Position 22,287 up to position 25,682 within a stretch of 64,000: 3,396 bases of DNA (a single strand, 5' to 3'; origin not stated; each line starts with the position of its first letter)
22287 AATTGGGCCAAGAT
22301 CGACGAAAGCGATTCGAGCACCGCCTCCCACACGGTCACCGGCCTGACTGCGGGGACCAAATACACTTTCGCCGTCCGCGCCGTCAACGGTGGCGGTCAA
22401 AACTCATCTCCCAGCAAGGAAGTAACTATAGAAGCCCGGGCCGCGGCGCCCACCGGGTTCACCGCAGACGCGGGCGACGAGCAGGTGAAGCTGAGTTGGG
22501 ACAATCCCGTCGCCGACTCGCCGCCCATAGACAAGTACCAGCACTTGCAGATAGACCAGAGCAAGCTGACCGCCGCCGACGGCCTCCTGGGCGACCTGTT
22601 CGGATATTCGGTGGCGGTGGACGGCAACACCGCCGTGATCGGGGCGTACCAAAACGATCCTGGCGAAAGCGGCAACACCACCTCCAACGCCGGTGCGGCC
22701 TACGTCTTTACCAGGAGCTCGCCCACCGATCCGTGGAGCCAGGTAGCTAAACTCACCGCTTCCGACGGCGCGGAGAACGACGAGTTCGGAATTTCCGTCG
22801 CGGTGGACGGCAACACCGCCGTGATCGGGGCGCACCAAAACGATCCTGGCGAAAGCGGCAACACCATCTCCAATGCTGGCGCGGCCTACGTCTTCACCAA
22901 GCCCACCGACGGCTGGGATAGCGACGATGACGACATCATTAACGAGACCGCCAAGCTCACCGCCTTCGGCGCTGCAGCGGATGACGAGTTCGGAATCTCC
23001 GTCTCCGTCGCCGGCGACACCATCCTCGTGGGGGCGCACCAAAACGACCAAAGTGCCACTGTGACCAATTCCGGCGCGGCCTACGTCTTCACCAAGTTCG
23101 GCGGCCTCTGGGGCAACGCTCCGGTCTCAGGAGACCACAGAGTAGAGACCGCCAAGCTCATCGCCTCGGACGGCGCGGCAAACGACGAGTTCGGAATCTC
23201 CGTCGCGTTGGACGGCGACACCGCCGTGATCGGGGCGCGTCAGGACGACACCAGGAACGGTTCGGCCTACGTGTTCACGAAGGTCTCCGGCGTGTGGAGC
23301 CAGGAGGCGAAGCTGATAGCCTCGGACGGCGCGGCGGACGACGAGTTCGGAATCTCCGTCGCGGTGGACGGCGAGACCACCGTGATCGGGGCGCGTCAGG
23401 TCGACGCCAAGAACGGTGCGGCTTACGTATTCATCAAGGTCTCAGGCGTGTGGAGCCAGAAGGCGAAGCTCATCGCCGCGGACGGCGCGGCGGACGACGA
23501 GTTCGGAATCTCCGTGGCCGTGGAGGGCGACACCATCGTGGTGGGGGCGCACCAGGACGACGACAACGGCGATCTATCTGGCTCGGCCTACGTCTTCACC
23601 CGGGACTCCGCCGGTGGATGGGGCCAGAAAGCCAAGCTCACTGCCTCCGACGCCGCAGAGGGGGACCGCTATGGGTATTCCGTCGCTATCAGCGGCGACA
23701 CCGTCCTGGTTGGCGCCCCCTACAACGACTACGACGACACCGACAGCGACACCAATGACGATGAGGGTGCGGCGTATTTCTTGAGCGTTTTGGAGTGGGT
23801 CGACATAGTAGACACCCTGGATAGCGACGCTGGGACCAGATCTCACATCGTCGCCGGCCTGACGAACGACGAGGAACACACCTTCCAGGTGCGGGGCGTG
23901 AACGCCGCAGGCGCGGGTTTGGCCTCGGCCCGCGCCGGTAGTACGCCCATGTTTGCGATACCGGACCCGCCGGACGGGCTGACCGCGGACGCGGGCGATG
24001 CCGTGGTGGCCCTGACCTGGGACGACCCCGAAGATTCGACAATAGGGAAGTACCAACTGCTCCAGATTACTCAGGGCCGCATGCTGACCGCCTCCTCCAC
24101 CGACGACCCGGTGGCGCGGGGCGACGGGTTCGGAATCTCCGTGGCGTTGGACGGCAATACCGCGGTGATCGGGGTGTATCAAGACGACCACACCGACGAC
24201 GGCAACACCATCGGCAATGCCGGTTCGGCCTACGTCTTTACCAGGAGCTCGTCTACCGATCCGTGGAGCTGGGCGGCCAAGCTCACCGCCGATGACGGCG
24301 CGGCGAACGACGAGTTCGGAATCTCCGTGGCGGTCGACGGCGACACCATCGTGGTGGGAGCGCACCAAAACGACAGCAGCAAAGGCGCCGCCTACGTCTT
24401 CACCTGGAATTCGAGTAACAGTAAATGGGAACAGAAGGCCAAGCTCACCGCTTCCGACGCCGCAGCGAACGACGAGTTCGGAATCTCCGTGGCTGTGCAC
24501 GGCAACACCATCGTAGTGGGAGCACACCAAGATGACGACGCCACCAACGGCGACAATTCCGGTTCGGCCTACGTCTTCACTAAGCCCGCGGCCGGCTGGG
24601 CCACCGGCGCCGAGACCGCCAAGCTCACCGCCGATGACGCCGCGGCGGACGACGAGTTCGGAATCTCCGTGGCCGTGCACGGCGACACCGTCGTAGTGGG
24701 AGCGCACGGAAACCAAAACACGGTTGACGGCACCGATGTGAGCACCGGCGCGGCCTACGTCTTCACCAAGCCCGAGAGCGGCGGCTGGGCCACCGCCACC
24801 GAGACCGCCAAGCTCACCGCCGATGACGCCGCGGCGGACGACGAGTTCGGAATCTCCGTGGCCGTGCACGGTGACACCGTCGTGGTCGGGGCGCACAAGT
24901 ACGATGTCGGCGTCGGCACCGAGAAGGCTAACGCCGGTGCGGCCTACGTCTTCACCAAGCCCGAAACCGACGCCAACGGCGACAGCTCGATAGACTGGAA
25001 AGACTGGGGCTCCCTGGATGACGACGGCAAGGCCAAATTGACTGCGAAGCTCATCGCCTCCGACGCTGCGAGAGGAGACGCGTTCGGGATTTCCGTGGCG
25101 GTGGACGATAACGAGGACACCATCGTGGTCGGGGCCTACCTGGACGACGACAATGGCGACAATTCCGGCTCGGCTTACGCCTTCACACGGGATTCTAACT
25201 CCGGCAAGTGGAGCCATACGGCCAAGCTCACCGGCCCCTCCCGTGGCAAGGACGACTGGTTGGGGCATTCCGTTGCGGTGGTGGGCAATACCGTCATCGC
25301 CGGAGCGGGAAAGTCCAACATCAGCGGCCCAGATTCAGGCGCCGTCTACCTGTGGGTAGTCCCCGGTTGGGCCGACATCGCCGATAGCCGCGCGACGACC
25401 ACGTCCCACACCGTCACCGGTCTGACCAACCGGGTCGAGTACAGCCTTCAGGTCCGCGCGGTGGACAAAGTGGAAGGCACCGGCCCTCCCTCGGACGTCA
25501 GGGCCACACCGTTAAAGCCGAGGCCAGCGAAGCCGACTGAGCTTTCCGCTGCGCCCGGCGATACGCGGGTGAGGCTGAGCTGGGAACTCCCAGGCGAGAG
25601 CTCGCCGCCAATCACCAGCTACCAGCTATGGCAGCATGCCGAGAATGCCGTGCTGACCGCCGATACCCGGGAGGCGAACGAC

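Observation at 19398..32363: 4321-aa protein with six perfectly regular seven-blade FG-GAP-like propellers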

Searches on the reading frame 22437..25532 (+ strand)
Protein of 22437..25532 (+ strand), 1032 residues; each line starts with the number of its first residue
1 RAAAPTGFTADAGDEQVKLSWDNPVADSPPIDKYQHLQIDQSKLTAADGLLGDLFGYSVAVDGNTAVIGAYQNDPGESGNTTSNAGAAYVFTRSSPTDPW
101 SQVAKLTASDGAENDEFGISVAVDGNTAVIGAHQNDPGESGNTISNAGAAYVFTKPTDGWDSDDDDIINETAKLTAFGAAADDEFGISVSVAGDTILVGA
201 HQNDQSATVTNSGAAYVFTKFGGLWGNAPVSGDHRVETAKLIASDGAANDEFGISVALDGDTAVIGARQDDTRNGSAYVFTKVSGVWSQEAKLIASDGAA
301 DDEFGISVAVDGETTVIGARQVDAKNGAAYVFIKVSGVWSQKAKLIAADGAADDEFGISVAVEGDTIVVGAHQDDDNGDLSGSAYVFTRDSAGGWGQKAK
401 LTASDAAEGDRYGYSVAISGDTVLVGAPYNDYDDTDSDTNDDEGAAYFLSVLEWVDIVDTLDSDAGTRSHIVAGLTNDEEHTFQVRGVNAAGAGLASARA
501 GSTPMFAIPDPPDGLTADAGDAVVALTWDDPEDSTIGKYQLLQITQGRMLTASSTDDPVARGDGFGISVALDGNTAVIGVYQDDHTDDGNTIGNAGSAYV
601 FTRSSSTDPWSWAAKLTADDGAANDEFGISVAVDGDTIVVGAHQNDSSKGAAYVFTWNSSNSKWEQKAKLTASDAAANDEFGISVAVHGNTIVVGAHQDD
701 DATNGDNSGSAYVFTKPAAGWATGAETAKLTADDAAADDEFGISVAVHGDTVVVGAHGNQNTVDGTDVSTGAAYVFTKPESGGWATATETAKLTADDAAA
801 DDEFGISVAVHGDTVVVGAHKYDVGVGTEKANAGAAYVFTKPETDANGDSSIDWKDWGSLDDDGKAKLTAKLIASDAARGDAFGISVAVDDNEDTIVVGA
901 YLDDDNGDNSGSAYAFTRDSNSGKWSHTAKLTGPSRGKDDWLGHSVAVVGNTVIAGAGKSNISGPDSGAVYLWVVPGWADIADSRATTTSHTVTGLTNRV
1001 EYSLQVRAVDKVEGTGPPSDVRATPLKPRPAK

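Call 52: search_protein_representatives(protein=window:22437-25532:+)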
Query: 1032 residues. Proteins with E-value up to 0.001 (for the whole library): 87666; up to 1e-10: 66268; up to 1e-30: 33147. The best 150 are listed.
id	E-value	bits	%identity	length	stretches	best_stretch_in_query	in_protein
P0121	0.0e+00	3076.3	56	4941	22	452-1031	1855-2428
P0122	0.0e+00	2355.1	57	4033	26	4-325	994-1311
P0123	0.0e+00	2263.0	53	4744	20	343-820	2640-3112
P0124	0.0e+00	2022.7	56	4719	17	274-820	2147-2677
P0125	0.0e+00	1876.9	49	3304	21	248-448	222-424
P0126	0.0e+00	1755.4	52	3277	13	327-852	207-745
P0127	0.0e+00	1732.6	59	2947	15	699-1031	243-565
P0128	0.0e+00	1728.8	60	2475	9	315-638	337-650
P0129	0.0e+00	1686.3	46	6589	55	453-541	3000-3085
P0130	0.0e+00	1654.2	54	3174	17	2-540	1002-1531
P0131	0.0e+00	1544.0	51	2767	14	461-959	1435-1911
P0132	0.0e+00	1542.4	57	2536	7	148-854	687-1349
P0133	0.0e+00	1537.3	53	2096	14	360-821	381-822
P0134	0.0e+00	1520.2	50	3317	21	463-723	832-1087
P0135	0.0e+00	1512.0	41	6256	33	594-820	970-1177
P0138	0.0e+00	1433.4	48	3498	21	456-756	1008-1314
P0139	0.0e+00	1418.2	51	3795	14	454-1027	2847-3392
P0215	1.6e-238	811.0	51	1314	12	237-532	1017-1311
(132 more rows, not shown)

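Call 58: list_cluster_members(proteins=[P0121, P0122, P0123, P0124, P0127, P0134, P0138, P0139, P0133, P0215])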
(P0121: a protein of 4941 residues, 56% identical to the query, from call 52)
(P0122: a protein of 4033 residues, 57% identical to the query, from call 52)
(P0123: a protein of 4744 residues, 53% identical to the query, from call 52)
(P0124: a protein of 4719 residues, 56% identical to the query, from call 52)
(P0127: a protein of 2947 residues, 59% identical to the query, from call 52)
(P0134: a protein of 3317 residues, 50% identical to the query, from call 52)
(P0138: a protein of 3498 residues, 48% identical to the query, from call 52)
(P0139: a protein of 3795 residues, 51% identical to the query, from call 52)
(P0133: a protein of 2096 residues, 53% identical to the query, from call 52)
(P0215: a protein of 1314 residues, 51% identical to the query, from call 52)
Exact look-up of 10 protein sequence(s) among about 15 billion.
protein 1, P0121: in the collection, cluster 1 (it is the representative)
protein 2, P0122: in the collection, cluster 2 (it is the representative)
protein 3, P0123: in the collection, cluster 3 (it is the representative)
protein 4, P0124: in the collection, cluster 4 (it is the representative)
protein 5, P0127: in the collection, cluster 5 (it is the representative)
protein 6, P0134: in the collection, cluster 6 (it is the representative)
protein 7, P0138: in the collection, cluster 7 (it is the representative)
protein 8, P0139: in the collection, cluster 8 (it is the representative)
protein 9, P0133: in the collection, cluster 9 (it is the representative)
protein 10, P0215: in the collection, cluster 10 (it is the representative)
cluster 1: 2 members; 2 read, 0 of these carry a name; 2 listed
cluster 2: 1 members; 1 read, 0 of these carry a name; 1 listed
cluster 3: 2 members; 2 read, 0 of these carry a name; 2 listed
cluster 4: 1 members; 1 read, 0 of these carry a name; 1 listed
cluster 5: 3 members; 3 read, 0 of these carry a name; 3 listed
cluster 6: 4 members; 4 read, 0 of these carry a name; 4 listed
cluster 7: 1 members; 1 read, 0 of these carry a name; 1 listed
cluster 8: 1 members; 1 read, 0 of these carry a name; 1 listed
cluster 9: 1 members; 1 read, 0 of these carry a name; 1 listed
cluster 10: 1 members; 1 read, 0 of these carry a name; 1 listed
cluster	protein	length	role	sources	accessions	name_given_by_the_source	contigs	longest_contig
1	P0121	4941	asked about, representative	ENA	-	-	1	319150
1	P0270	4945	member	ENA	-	-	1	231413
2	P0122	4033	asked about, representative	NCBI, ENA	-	-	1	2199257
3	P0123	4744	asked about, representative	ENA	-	-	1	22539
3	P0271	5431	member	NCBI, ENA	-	-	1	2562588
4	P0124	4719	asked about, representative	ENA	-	-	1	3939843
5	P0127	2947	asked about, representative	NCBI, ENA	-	-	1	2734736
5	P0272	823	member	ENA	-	-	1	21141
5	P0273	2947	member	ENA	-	-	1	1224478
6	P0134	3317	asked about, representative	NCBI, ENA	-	-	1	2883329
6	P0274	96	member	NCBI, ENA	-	-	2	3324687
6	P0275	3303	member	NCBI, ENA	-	-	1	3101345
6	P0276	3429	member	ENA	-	-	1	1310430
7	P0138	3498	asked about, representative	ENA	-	-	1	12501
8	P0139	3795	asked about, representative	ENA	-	-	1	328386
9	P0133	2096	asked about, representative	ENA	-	-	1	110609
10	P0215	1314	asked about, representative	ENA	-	-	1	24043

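Call 59: find_encoding_contigs(protein=P0122, flank=8000, max_places=2)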
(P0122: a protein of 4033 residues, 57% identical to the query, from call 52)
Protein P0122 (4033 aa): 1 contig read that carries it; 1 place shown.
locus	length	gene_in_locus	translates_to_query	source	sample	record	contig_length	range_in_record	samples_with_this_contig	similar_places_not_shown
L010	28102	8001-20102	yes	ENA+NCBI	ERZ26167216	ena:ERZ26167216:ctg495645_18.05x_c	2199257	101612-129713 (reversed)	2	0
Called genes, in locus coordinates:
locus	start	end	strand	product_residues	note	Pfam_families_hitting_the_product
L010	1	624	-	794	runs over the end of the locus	PF17854:FtsK_alpha, PF01580:FtsK_SpoIIIE, PF09397:FtsK_gamma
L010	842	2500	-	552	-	PF00753:Lactamase_B, PF23023:Anti-Pycsar_Apyc1 (faint), PF12706:Lactamase_B_2, PF22505:RNase_J_b_CASP, PF07521:RMMBL, PF17770:RNase_J_C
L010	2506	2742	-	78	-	-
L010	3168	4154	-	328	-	PF02775:TPP_enzyme_C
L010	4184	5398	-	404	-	PF01855:POR_N, PF17147:PFOR_II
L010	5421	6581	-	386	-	PF12838:Fer4_7 (faint), PF00037:Fer4 (faint), PF14697:Fer4_21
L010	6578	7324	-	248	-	PF00392:GntR, PF13412:HTH_24 (faint), PF13545:HTH_Crp_2 (faint), PF08279:HTH_11 (faint), PF01978:TrmB (weak), PF07729:FCD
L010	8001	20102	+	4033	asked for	PF00041:fn3, PF00041:fn3, PF14312:FG-GAP_2, PF00041:fn3 (weak), PF14312:FG-GAP_2 (weak), PF00041:fn3, PF14312:FG-GAP_2, PF00028:Cadherin, +9 more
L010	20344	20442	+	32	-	-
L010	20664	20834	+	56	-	-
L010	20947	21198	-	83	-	-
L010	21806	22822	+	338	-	-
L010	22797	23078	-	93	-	-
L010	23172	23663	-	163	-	PF06240:COXG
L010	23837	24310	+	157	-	PF00111:Fer2 (weak), PF01799:Fer2_2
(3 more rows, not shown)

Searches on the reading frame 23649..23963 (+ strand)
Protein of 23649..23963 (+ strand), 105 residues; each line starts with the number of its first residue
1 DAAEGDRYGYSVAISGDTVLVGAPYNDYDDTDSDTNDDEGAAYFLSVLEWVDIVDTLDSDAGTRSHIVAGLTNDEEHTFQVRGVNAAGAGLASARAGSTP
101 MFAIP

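Call 37: find_homologous_proteins(query=window:23649-23963:+, max_evalue=0.00001)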
Query window:23649-23963:+: 13 candidates shared short words with the query, none scored E <= 0.00001.
